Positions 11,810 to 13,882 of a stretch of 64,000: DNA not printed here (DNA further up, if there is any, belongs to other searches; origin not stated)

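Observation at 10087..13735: Tandem paralogous secreted proteins: novel zincin-like core (HExxH...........) fused to a ComEA-type HhH DNA-binding domain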

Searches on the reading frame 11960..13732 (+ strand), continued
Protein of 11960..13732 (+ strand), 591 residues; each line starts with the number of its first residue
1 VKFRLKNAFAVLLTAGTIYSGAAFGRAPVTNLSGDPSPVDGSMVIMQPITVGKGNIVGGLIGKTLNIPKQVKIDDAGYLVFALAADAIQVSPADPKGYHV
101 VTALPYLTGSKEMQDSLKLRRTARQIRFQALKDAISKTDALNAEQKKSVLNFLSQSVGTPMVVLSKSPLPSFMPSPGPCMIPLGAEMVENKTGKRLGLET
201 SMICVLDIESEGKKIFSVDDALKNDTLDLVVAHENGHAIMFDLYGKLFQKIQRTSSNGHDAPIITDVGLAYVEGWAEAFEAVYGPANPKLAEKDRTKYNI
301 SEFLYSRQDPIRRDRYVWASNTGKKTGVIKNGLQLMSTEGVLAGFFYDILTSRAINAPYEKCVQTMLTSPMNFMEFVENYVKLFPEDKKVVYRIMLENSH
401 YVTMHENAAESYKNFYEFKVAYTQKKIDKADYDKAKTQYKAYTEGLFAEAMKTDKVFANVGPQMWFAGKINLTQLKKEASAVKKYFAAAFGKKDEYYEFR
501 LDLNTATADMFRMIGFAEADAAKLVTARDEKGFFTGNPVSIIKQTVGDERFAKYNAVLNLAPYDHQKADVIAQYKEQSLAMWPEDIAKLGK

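Call 43: find_related_loci(query=A1, collection=genome_contigs, flank=6000)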
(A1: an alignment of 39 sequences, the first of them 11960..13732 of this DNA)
Query A1 (591 aa) in genome_contigs; peptide patterns used: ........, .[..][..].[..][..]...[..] (x = any residue, [..] = any of these).
163 stretches matched a pattern; 75 encode a relative of the query (tblastn E <= 1e-3); 75 distinct loci.
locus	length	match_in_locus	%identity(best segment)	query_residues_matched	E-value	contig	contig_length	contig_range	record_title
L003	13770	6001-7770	90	2-591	0e+0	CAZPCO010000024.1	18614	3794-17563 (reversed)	MAG TPA_asm: uncultured bacterium isolate binchicken_co117_419 genome assembly, contig: NODE_5566_length_18614_cov_5.115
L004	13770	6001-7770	89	2-591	0e+0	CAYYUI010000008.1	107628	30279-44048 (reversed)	MAG TPA_asm: uncultured bacterium isolate SRP192927_co1_848 genome assembly, contig: NODE_141_length_107628_cov_11.96694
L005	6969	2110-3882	86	1-591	0e+0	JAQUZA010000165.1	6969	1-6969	MAG: Candidatus Riflebacteria bacterium isolate STD2_25 NODE_45136_length_6969_cov_2.924291_Sandtown_D2, whole genome sh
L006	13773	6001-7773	86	1-591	0e+0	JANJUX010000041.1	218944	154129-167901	MAG: Candidatus Riflebacteria bacterium isolate RXS2_metabat.bin.35 RXS2_k141_195773, whole genome shotgun sequence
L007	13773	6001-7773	86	1-591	0e+0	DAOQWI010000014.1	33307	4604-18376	MAG TPA_asm: Candidatus Ozemobacteraceae bacterium isolate AMR_MDS_1066 NODE_1531_length_33307_cov_8.114820, whole genom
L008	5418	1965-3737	86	1-591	0e+0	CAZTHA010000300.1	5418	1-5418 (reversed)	MAG TPA_asm: uncultured bacterium isolate binchicken_co108_60 genome assembly, contig: NODE_30880_length_5418_cov_6.7989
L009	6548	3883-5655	86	1-591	0e+0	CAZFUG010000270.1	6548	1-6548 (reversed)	MAG TPA_asm: uncultured bacterium isolate binchicken_co115_14 genome assembly, contig: NODE_16850_length_6548_cov_4.8578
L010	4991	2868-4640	79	1-591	0e+0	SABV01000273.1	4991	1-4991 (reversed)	MAG: Erysipelotrichia bacterium isolate INTA.CYC.134 contig-100_16023, whole genome shotgun sequence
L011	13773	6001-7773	86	1-591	0e+0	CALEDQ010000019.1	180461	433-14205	MAG TPA_asm: uncultured bacterium isolate SRR3330203_bin.17_CONCOCT_v1.1_MAG genome assembly, contig: ERZ724088.62, whol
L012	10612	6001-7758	75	6-589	0e+0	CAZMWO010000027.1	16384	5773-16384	MAG TPA_asm: uncultured bacterium isolate SRP192927_co6_749 genome assembly, contig: NODE_8113_length_16384_cov_4.673403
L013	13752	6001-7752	73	9-590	0e+0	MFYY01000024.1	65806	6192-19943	MAG: Candidatus Riflebacteria bacterium GWC2_50_8 gwc2_scaffold_1222, whole genome shotgun sequence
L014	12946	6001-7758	74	6-589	0e+0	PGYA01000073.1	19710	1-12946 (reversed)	MAG: Candidatus Riflebacteria bacterium HGW-Riflebacteria-2 bjp_ig2102_scaffold_1615, whole genome shotgun sequence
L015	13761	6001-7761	72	6-590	0e+0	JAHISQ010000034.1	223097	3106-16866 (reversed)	MAG: Candidatus Riflebacteria bacterium isolate MM_PC_MetaG.mb.182 MM_PC_MetaG.mb.182_k141_360736, whole genome shotgun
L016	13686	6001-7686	74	27-589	0e+0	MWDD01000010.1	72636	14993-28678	MAG: bacterium ADurb.Bin157 isolate ADurb.Bin157 BWY02_contig000010, whole genome shotgun sequence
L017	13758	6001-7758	75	6-589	0e+0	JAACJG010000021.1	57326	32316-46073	MAG: Candidatus Rifleibacterium amylolyticum isolate CH46 Scaffold24, whole genome shotgun sequence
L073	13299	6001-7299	35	106-553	3e-79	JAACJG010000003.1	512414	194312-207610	MAG: Candidatus Rifleibacterium amylolyticum isolate CH46 Scaffold02, whole genome shotgun sequence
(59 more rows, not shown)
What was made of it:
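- The family is multi-copy in many genomes (call 43).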

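Call 49: find_encoding_contigs(protein=P0001, flank=6000, max_places=4)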
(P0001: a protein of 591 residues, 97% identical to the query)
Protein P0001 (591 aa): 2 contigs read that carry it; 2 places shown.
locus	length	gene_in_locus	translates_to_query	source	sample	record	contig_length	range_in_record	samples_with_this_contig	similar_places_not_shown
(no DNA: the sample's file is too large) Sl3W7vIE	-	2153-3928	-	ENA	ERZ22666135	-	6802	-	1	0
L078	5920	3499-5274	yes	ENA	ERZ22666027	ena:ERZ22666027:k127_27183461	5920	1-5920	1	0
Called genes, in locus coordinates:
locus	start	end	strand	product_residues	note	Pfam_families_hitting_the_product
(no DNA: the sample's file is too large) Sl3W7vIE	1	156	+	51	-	?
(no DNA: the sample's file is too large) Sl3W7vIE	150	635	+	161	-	PF13237:Fer4_10 (weak), PF14697:Fer4_21 (weak), PF13187:Fer4_9 (weak), PF13484:Fer4_16 (faint), PF25160:LdpA_Fe-S-bd (weak), PF12800:Fer4_4 (faint), PF12838:Fer4_7, PF00037:Fer4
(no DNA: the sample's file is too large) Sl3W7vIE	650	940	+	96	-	PF04324:Fer2_BFD, PF17806:SO_alpha_A3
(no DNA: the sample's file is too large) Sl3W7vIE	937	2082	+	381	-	PF01266:DAO, PF01946:Thi4 (faint), PF13738:Pyr_redox_3 (faint)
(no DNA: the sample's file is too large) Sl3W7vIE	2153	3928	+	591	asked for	-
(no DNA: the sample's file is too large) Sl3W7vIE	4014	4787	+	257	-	PF13439:Glyco_transf_4 (faint)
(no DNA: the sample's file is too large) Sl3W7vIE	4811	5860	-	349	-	-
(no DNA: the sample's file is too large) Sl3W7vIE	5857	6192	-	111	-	PF12728:HTH_17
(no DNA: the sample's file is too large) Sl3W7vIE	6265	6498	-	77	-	-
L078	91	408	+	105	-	PF13510:Fer2_4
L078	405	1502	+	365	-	PF00070:Pyr_redox (faint), PF00890:FAD_binding_2 (weak), PF01134:GIDA (faint), PF01494:FAD_binding_3 (weak), PF03486:HI0933_like (faint), PF07992:Pyr_redox_2, PF12831:FAD_oxidored, PF13450:NAD_binding_8 (weak), +1 more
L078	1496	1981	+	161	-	PF13237:Fer4_10 (weak), PF14697:Fer4_21 (weak), PF13187:Fer4_9 (weak), PF13484:Fer4_16 (faint), PF25160:LdpA_Fe-S-bd (weak), PF12800:Fer4_4 (faint), PF12838:Fer4_7, PF00037:Fer4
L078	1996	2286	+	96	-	PF04324:Fer2_BFD, PF17806:SO_alpha_A3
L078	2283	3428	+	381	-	PF01266:DAO, PF01946:Thi4 (faint), PF13738:Pyr_redox_3 (faint)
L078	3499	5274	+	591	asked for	-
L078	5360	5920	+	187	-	?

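Call 50: find_encoding_contigs(protein=window:11960-13732:+, flank=6000, max_places=4)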
Protein window:11960-13732:+ (591 aa): 6 contigs read that carry it; 2 places shown.
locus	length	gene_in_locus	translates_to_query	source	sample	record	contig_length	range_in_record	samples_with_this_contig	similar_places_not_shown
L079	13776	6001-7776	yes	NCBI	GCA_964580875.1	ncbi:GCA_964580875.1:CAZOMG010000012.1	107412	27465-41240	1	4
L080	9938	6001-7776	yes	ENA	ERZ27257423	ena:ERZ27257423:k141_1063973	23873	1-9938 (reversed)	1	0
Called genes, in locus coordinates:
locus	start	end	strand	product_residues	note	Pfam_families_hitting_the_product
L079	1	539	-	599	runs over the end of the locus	PF05226:CHASE2, PF00211:Guanylate_cyc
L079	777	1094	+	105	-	PF13510:Fer2_4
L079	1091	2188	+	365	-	PF00070:Pyr_redox (faint), PF00890:FAD_binding_2 (weak), PF01134:GIDA (faint), PF01494:FAD_binding_3 (weak), PF03486:HI0933_like (faint), PF07992:Pyr_redox_2, PF12831:FAD_oxidored, PF13450:NAD_binding_8 (weak), +1 more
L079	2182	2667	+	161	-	PF13237:Fer4_10 (weak), PF13187:Fer4_9 (weak), PF13484:Fer4_16 (faint), PF25160:LdpA_Fe-S-bd (weak), PF12838:Fer4_7, PF00037:Fer4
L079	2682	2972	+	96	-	PF04324:Fer2_BFD, PF17806:SO_alpha_A3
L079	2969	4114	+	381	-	PF01266:DAO, PF01946:Thi4 (faint), PF13738:Pyr_redox_3 (faint)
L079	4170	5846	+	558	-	-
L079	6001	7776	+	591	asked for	-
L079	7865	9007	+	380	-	PF00534:Glycos_transf_1, PF13692:Glyco_trans_1_4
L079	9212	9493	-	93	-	-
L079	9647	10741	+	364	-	PF00245:Alk_phosphatase, PF01676:Metalloenzyme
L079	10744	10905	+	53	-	-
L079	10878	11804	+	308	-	PF12838:Fer4_7 (faint), PF13187:Fer4_9 (faint), PF00037:Fer4 (faint), PF12801:Fer4_5, PF13237:Fer4_10 (weak)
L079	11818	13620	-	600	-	PF01435:Peptidase_M48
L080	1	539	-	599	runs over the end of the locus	PF05226:CHASE2, PF00211:Guanylate_cyc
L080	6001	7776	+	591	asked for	-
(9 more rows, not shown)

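Call 52: list_cluster_members(proteins=[P0109, P0113, P0118, P0127, P0130, P0143, P0155, P0161, P0172, P0209])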
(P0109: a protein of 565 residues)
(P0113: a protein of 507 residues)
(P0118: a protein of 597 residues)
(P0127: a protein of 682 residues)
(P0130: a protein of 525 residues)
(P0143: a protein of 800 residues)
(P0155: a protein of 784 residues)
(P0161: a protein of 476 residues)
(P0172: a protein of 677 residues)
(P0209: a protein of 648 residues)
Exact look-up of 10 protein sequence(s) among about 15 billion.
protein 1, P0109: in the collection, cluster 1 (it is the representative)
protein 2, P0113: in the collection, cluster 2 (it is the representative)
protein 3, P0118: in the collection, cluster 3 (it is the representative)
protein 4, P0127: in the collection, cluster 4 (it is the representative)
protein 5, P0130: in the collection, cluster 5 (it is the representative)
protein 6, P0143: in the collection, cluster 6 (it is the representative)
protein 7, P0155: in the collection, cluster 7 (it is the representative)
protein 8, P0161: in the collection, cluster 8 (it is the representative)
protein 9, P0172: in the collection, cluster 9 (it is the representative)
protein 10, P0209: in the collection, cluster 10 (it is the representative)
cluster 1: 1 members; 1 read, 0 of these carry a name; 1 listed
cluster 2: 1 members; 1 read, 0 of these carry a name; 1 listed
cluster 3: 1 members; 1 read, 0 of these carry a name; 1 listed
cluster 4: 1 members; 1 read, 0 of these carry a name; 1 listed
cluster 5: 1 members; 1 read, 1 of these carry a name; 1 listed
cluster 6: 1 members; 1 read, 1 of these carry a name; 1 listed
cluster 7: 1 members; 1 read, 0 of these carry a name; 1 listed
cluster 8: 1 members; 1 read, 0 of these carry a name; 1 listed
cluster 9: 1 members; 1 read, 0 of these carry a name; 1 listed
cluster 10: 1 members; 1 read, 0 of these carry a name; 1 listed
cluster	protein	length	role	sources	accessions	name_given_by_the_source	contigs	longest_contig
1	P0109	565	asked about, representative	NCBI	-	-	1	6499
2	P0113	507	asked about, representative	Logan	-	-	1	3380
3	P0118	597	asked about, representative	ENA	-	-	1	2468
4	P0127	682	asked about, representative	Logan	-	-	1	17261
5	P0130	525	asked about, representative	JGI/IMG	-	hypothetical protein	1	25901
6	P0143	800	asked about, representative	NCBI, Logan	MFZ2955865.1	MAG: hypothetical protein WA705_03080 [Candidatus Ozemobacteraceae bacterium]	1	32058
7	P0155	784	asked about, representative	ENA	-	-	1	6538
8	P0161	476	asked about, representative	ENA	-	-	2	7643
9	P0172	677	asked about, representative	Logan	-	-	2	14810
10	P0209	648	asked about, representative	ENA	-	-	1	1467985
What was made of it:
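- Tried and rejected: The cluster look-up gave almost no names (call 52).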

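Call 56: find_homologous_proteins(query=A3, max_evalue=0.00001)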
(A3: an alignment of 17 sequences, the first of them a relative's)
Query A3 (17 sequences) (556 aa, profile of the alignment): 7 proteins with E <= 0.00001 among 8000 candidates.
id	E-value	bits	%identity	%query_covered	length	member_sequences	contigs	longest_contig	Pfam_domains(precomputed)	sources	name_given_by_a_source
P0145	3.4e-149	516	100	100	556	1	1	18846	-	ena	-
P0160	3.4e-146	506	44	86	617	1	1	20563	-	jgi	jgi:hypothetical protein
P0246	2.5e-111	391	45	86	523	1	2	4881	-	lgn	-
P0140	8.3e-111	389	47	88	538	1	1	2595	-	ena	-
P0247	2.9e-108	381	44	88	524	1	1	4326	-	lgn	-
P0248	1.6e-107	379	45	88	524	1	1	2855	-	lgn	-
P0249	1.7e-69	253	30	51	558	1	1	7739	-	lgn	-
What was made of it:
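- Tried and rejected: A word-indexed search with a profile of distant members returned only 7 proteins and no taxonomy (call 56).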

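Call 57: search_protein_families(library=pfam, alignment_id=A2, max_evalue=0.1)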
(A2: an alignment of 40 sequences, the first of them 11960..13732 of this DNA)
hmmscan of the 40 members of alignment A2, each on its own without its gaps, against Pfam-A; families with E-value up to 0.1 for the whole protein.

A. member 1, window:11960-13732:+ (591 aa): 1 family
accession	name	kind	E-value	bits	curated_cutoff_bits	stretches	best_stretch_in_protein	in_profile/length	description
PF12836.13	HHH_3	-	0.03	14.9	27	1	501-535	6-41/65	Helix-hairpin-helix motif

B. families by the number of members that match (of 40 scanned): 14 families
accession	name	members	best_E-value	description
PF12836.13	HHH_3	7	0.0016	Helix-hairpin-helix motif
PF03934.19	T2SSK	3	0.015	Type II secretion system (T2SS), protein K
PF10263.15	SprT-like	2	0.0099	SprT-like family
PF02128.21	Peptidase_M36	1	0.00084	Fungalysin metallopeptidase (M36)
PF09296.17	NUDIX-like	1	0.0047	NADH pyrophosphatase-like rudimentary NUDIX domain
PF13488.11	Gly-zipper_Omp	1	0.013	Glycine zipper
PF01435.24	Peptidase_M48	1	0.028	Peptidase family M48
PF11794.13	HpaB_N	1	0.031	4-hydroxyphenylacetate 3-hydroxylase N terminal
PF07659.16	DUF1599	1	0.054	Nucleotide modification associated domain 1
PF25718.1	Mycobacteriophage_73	1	0.055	Mycobacteriophage L5 gene 73 protein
PF16386.10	DUF4995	1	0.055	Domain of unknown function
PF23686.1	YkiC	1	0.074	YkiC-like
PF10759.14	BPA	1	0.089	Bacterial proteasome activator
PF22928.2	INTS1_R4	1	0.093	Integrator complex subunit 1, R4 domain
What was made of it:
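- On Named peptidase families M36 / M4 / M1 / BSP / Peptidase_MA_2 (sequence membership): One of 40 relatives hits M36 at E = 8e-4, below the cut-off (call 57).
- Closest known: SprT / Spartan / Wss1 DNA-dependent metalloproteases. Different: The hit is below threshold and is seen in only 2 of 40 members (call 57).
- One distant member gives a Pfam Peptidase_M36 hit at E = 8e-4 (call 57).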
